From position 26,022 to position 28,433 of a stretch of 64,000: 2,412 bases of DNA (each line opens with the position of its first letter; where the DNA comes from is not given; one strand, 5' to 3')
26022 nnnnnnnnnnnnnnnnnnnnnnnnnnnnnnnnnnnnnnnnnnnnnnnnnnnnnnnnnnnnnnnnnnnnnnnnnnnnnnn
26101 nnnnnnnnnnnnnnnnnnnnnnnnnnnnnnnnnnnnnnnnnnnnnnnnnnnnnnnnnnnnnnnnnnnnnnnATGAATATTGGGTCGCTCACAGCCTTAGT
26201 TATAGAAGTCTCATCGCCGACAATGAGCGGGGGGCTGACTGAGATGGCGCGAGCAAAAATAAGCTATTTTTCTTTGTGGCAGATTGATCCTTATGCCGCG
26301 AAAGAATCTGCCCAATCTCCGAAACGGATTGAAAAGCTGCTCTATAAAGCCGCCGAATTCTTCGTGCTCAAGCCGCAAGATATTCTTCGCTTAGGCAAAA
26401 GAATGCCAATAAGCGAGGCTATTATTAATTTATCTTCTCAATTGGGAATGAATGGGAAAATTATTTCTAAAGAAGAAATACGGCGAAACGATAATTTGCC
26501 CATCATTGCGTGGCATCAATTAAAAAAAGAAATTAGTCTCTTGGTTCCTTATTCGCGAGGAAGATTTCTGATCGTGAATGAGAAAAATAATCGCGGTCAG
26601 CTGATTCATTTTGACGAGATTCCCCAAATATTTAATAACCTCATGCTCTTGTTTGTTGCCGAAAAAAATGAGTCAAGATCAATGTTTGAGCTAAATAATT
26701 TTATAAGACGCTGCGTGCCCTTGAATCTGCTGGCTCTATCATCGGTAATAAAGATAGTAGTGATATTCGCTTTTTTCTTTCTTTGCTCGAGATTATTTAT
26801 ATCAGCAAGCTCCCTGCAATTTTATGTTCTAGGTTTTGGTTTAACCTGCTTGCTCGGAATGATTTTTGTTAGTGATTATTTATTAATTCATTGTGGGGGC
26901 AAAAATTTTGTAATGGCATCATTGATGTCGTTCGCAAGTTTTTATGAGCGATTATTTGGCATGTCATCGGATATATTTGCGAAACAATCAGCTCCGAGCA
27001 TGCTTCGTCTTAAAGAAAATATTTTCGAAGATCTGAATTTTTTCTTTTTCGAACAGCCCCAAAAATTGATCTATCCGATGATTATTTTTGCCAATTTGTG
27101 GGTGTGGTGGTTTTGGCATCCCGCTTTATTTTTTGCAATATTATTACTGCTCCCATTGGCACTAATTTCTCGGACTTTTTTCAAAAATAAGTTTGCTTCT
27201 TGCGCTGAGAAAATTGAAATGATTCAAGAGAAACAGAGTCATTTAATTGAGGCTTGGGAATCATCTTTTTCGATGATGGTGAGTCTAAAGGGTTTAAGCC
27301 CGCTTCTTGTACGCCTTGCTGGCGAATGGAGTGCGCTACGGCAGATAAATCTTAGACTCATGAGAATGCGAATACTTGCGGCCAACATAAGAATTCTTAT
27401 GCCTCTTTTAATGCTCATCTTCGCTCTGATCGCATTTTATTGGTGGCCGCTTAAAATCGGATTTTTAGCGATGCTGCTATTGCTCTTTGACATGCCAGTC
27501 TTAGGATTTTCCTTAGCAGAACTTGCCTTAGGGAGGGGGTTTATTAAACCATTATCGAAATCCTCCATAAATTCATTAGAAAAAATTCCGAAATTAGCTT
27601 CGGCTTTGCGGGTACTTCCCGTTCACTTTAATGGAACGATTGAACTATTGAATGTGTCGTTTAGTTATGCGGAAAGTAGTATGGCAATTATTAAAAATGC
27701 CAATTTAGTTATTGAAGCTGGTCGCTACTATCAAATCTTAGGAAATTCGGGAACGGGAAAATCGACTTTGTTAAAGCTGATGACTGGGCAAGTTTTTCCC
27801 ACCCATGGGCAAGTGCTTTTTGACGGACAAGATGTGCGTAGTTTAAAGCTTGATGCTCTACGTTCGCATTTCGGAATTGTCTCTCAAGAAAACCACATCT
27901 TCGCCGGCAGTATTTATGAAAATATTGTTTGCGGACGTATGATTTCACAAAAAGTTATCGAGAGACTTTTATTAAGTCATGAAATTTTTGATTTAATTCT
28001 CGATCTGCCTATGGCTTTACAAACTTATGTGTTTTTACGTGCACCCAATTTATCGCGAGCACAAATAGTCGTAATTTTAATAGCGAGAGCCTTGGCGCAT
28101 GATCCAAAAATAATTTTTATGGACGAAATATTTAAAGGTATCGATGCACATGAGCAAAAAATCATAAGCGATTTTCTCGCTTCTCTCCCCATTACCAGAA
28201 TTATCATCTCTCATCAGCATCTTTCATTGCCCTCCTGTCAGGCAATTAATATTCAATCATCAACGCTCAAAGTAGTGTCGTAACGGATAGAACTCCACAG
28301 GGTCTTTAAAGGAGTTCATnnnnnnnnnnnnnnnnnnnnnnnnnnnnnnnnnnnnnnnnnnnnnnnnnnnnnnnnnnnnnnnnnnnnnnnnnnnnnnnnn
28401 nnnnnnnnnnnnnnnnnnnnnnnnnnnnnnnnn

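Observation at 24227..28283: Asymmetric heterodimeric ABC exporter read directly from NBD motifs; the catalytic C39 peptidase sits on the subunit with the dead ATPase site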

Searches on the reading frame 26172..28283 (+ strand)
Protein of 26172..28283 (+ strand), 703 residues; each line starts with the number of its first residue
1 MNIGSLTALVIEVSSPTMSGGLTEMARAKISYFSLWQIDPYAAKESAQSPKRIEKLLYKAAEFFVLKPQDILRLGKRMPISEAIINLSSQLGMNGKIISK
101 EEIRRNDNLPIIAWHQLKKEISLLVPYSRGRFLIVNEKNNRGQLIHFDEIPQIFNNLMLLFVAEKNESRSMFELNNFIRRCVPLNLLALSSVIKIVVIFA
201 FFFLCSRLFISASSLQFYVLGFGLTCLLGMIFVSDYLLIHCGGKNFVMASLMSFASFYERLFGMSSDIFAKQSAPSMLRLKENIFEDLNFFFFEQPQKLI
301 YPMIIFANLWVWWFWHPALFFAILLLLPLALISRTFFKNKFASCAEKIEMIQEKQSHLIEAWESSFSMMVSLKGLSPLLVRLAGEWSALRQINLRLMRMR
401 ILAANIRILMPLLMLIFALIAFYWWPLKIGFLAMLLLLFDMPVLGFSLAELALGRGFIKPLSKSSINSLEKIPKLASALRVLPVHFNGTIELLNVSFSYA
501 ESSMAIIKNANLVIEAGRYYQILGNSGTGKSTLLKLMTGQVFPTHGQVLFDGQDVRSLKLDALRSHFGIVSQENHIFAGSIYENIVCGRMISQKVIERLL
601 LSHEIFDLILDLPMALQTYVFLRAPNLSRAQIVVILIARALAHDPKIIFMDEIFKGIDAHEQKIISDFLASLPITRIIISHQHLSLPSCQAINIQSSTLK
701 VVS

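Call 3: search_protein_families(library=pfam, proteins=[window:26172-28283:+], max_evalue=0.01)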
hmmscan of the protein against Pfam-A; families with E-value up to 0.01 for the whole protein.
window:26172-28283:+ (703 aa): 1 family
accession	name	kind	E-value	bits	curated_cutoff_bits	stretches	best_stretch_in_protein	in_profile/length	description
PF00005.33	ABC_tran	-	4.6e-23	82.8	25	1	508-653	2-135/137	ABC transporter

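Call 4: search_protein_families(library=ncbifam, proteins=[window:26172-28283:+], max_evalue=0.01)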
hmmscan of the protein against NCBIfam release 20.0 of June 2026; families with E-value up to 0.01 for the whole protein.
window:26172-28283:+ (703 aa): 174 families (the best 25 are shown)
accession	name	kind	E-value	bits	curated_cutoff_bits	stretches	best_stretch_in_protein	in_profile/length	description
TIGR03797.1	NHLM_micro_ABC2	equivalog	8.2e-53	179.9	709.4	1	98-686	50-648/686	NHLP bacteriocin export ABC transporter permease/ATPase subunit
TIGR03375.1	type_I_sec_LssB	subfamily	1.4e-39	136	693.1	1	309-683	279-662/696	type I secretion system permease/ATPase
TIGR01846.1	type_I_sec_HlyB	subfamily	3.1e-39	134.8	725.55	1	484-692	450-661/694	type I secretion system permease/ATPase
TIGR02203.1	MsbA_lipidA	equivalog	3.1e-37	128.3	602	1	232-682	73-528/572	lipid A export permease/ATP-binding protein MsbA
TIGR03796.1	NHLM_micro_ABC1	equivalog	2e-36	125.5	853.3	1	484-692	472-681/710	NHLP family bacteriocin export ABC transporter peptidase/permease/ATPase subunit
TIGR02204.1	MsbA_rel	hypoth_equivalog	1.3e-34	119.9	780.4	1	480-690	328-542/576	ABC transporter, permease/ATP-binding protein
NF045513.1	HepA_fam_ABC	equivalog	1.2e-33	116.4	725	1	488-683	372-567/610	heterocyst formation ABC transporter subunit HepA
TIGR02857.1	CydD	equivalog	1.1e-31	110.4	435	1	482-687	320-521/529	thiol reductant ABC exporter subunit CydD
TIGR02868.1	CydC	equivalog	1.6e-31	109.6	329.05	1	489-682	334-529/530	thiol reductant ABC exporter subunit CydC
NF052233.1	CphA_assoc_ABC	equivalog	1.2e-30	106.6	880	1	485-681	504-701/766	cyanophycin metabolism-associated ABC transporter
TIGR00958.1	3a01208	subfamily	5e-30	104.4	874.6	1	470-683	459-674/711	antigen peptide transporter 2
TIGR01842.1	type_I_sec_PrtD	subfamily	1.5e-29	103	510.15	1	482-692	310-523/544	type I secretion system permease/ATPase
NF050066.1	LPSTprtrPglK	equivalog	2.4e-29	102.2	1000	1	484-692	343-552/558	BC-type lipopolysaccharide transporter PglK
NF008364.0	PRK11160.1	equivalog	1.7e-28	99.6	630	1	487-694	336-546/575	heme ABC transporter ATP-binding protein/permease CydC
NF045998.1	cleave_ABC_plasm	equivalog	4.4e-28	97.9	500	1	144-681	111-659/673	Mbov_0121 family peptidase domain-containing ABC transporter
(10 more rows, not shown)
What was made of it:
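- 26244..28283 (+): Subunit B (679 aa): Cys-less C39-like domain, transmembrane domain and a catalytically competent NBD with a degenerate signature. Best NCBIfam hit is TIGR03797, 180 bits against a cutoff of 709, aligned over most of the length (call 4).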

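Call 8: find_homologous_proteins(query=window:26244-28283:+, max_evalue=0.00001)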
Query window:26244-28283:+ (679 aa): 380 proteins with E <= 0.00001 among 8000 candidates; the best 120 are listed.
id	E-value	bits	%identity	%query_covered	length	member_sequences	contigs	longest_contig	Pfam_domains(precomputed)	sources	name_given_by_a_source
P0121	1.3e-213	729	54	100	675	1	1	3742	PF00005.34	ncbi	-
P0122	4.5e-43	166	34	30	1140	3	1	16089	PF09818.16,PF00005.34,PF13401.13,PF03193.23,PF20703.4,PF02463.26,PF13304.13,PF13191.13,PF00664.29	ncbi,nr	ncbi:MAG: ABC transporter ATP-binding protein, partial [SAR324 cluster bacterium]|nr:ABC transporter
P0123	5.6e-36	143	30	30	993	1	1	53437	PF06414.19,PF13604.13,PF00005.34,PF13476.13,PF13555.13,PF03193.23,PF02463.26,PF13481.13,PF13304.13,PF00664.29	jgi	jgi:ATP-binding cassette subfamily B (MDR/TAP) protein 1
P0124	1.6e-30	125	37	31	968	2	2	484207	PF00005.34,PF02463.26,PF00664.29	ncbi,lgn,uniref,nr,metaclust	ncbi:NHLP bacteriocin export ABC transporter permease/ATPase subunit [Bradyrhizobium sp. Ec3.3]|unir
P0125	7.9e-28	116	32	36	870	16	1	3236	PF00005.34,PF03412.22,PF00664.29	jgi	jgi:HlyB family type I secretion system ABC transporter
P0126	2.8e-25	107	33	30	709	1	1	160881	PF00005.34,PF03412.22,PF00664.29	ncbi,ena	-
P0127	3.5e-25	107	34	30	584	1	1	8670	PF00005.34,PF02463.26,PF00664.29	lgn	-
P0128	3.8e-25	107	30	42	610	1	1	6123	PF00005.34,PF00664.29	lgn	-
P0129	8.9e-25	106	31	30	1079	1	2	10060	PF01926.30,PF00485.25,PF13555.13,PF13671.13,PF00004.36,PF13401.13,PF03193.23,PF20703.4,PF13238.13,PF13166.13,PF13304.13,PF00931.29,PF13191.13,PF09818.16,PF00005.34,PF05729.19,PF02367.24,PF00910.29,PF02463.26,PF01078.28,PF13481.13,PF20720.4,PF00664.29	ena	-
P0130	1.6e-24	105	35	30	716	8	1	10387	PF00005.34,PF03412.22,PF02463.26,PF00664.29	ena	-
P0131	1.6e-24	105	36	30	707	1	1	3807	PF00005.34,PF03412.22,PF02463.26,PF00664.29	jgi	-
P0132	3.9e-24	104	34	28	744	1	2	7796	PF00005.34,PF03412.22,PF13304.13,PF00664.29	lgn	-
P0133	4.5e-24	103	33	30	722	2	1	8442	PF00005.34,PF03412.22,PF02463.26,PF00664.29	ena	-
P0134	5.3e-24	103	34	29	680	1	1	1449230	PF00005.34,PF13401.13,PF02463.26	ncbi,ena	-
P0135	5.8e-24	103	33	30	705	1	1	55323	PF00005.34,PF03412.22,PF02463.26,PF00664.29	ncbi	-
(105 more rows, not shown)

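Call 43: predict_structure(alignment_id=A4)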
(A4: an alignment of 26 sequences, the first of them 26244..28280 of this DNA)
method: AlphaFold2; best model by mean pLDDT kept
length: 679 residues; sequences in the alignment: 26
mean_pLDDT: 68.3   pTM: 0.46
mean pLDDT of the five models: 68.3, 67.4, 63.1, 62.9, 59.6
residues with pLDDT >= 90: 25; 70-90: 341; 50-70: 197; < 50: 116
segments of 3 or more residues with pLDDT < 50: 1-29, 138-147, 237-253, 401-457
pLDDT, mean of each block of 10 residues (from residue 1): 32 40 45 60 65 80 67 77 77 83 81 71 86 59 41 63 68 70 62 77 78 66 61 52 41 52 60 61 70 72 72 76 76 65 60 71 79 70 55 61 46 41 36 30 33 42 86 75 85 89 85 83 88 79 81 81 79 76 76 80 87 86 89 86 87 86 79 67
secondary structure, 60 per line:
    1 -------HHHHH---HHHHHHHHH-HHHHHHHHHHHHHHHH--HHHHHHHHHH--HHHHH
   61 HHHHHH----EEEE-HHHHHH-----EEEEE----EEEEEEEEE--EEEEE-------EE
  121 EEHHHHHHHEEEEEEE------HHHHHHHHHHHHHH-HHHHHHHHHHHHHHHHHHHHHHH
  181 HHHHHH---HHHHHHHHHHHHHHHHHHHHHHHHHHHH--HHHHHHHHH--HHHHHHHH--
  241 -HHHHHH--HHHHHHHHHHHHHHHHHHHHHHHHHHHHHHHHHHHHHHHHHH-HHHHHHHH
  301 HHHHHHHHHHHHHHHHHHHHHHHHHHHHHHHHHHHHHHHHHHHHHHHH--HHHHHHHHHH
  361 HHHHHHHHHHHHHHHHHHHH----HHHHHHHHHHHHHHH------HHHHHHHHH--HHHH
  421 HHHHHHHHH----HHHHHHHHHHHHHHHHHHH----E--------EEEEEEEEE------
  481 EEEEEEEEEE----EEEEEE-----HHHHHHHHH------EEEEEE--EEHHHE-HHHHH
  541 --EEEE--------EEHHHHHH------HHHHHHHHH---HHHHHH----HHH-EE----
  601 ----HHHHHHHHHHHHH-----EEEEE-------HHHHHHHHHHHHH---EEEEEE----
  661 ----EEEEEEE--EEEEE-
elements in order (helices of 4 or more, strands of 3 or more residues): H8-12 H16-24 H26-41 H44-53 H56-66 E71-74 H76-81 E87-91 E96-104 E107-111 E119-122 H123-129 E130-136 H143-156 H158-186 H190-217 H220-228 H231-238 H242-247 H250-291 H293-348 H351-380 H385-399 H406-414 H417-429 H434-452 E466-474 E481-490 E495-500 H506-514 E521-526 H536-540 E543-546 H557-562 H569-577 H581-586 H605-617 E623-627 H635-647 E651-656 E665-671 E674-678

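Call 47: fold_search(model_id=the predicted structure, library=pdb)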
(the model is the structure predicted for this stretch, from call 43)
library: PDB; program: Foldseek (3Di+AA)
matches with E <= 10: 1301; with E <= 0.001: 1172
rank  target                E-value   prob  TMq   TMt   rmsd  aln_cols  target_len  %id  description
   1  9azl_A                2.1e-26  1.00  0.35  0.33  21.1       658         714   19  Cryo-EM structure of the ABC transporter PCAT1 bound with MgADP class1 (released 2024-10-30)
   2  8dck_A                8.4e-26  1.00  0.36  0.35  21.9       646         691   19  Structure of hemolysin A secretion system HlyB/D complex, ATP-bound (released 2022-09-14)
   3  6v9z_A                1.0e-25  1.00  0.34  0.32  21.5       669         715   20  Cryo-EM structure of PCAT1 bound to its CtA peptide substrate (released 2020-01-22)
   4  7sgr_A                2.9e-25  1.00  0.35  0.34  23.7       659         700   20  Structure of hemolysin A secretion system HlyB/D complex (released 2022-09-14)
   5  8vp5_A                5.4e-25  1.00  0.33  0.32  21.4       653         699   18  Cryo-EM structure of the ABC transporter PCAT1 bound with ADP and Substrate (released 2024-10-30)
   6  8vp5_B                7.8e-25  1.00  0.35  0.34  21.2       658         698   19  Cryo-EM structure of the ABC transporter PCAT1 bound with ADP and Substrate (released 2024-10-30)
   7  8vpb_A                1.1e-24  1.00  0.32  0.32  21.8       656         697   19  Cryo-EM structure of the ABC transporter PCAT1 bound with MgADP_Class_2 (released 2024-10-30)
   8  7t54_A                2.1e-24  1.00  0.34  0.33  21.4       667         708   19  Cryo-EM structure of ATP-bound PCAT1 in the outward-facing conformation (released 2022-02-02)
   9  4ry2_A                1.8e-23  1.00  0.34  0.33  20.7       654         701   20  Crystal structure of the peptidase-containing ABC transporter PCAT1 (released 2015-07-22)
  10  7t55_A                1.8e-23  1.00  0.33  0.31  22.1       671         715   19  Cryo-EM structure of PCAT1 in the inward-facing wide conformation under ATP turnover condition (released 2022-02-02)
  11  9bd6_A                3.1e-23  1.00  0.35  0.40  19.6       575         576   18  PaMsbA in an occluded, outward conformation (released 2025-09-03)
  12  9o9d_A                3.3e-23  1.00  0.34  0.40  20.5       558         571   18  Transporter associated with antigen processing (TAP) EQ mutant bound to the viral protein bUL49.5 in the outward-facin (released 2025-09-10)
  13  4ry2_B                4.9e-23  1.00  0.32  0.31  21.5       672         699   20  Crystal structure of the peptidase-containing ABC transporter PCAT1 (released 2015-07-22)
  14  7ph3_A                5.2e-23  1.00  0.36  0.42  19.2       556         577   19  AMP-PNP bound nanodisc reconstituted MsbA with nanobodies, spin-labeled at position A60C (released 2022-08-24)
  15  9bd7_A                5.5e-23  1.00  0.35  0.41  21.3       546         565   19  PaMsbA in an open, outward conformation (released 2025-09-03)
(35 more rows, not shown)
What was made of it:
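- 26244..28283 (+): The top Foldseek hits of the AF2 model are PCAT1 and HlyB, with about 650-670 aligned columns (calls 43, 47).
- Closest known: PCAT1. Same: PCAT1 is the best structural match for the B model (call 47).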

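Call 48: search_protein_families(library=pfam, proteins=[P0124, P0121], max_evalue=10)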
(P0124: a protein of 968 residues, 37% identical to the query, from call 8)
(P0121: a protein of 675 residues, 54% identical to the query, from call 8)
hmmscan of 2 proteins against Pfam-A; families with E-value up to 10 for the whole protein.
P0124 (968 aa): 12 families
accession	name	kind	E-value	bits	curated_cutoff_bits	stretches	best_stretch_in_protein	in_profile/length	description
PF00005.33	ABC_tran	-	1.2e-33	117.1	25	1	750-898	1-137/137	ABC transporter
PF00664.28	ABC_membrane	-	9.8e-16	58.7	28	1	421-660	4-246/274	ABC transporter transmembrane region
PF02463.25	SMC_N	-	6.2e-07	29.5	40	2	869-936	136-209/220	RecF/RecN/SMC N terminal domain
PF13191.12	AAA_16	-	9.8e-05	23.3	32.6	1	757-914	19-158/167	AAA ATPase domain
PF13401.12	AAA_22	-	0.00017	22.3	27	1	762-898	7-95/130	AAA domain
PF13555.12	AAA_29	-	0.0025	18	27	1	754-777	16-39/61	P-loop containing region of AAA domain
PF13304.12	AAA_21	-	0.015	15.8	27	1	764-782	3-21/304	AAA domain, putative AbiEii toxin, Type IV TA system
PF13558.12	SbcC_Walker_B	-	0.041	14.6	27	1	858-906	21-82/90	SbcC/RAD50-like, Walker B motif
PF09818.15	ABC_ATPase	-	0.044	13.2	23.2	1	853-915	142-208/283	P-loop domain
PF22039.1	HUTI_composite_bact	-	0.05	13.7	25.5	1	937-955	4-22/26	Imidazolonepropionase-like composite domain, bacteria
PF03193.22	RsgA_GTPase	-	0.069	13.4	30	1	759-783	105-129/174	RsgA GTPase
PF01926.29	MMR_HSR1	-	0.15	12.7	21.9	1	764-783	3-22/113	50S ribosome-binding GTPase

P0121 (675 aa): 6 families
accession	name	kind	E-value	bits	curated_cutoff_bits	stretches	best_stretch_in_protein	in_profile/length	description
PF00005.33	ABC_tran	-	8.7e-22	78.6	25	1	481-626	2-135/137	ABC transporter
PF13555.12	AAA_29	-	0.0023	18.1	27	1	485-518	17-50/61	P-loop containing region of AAA domain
PF02463.25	SMC_N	-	0.032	14.1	40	1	599-662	136-205/220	RecF/RecN/SMC N terminal domain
PF03193.22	RsgA_GTPase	-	0.061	13.6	30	1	491-511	107-127/174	RsgA GTPase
PF20720.3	nSTAND3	-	0.2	11.8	27.2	1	481-511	8-38/155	Novel STAND NTPase 3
PF14079.11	DUF4260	-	0.86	10.1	27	1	386-426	11-51/113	Domain of unknown function (DUF4260)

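Call 95: search_protein_families(library=padloc, proteins=[window:26244-28280:+], max_evalue=0.001)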
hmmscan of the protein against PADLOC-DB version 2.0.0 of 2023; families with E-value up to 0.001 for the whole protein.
window:26244-28280:+ (679 aa): 1 family
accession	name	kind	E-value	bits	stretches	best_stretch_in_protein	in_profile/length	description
PDLC04135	mad3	-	2.3e-11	41.9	1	572-658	233-323/374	mads_3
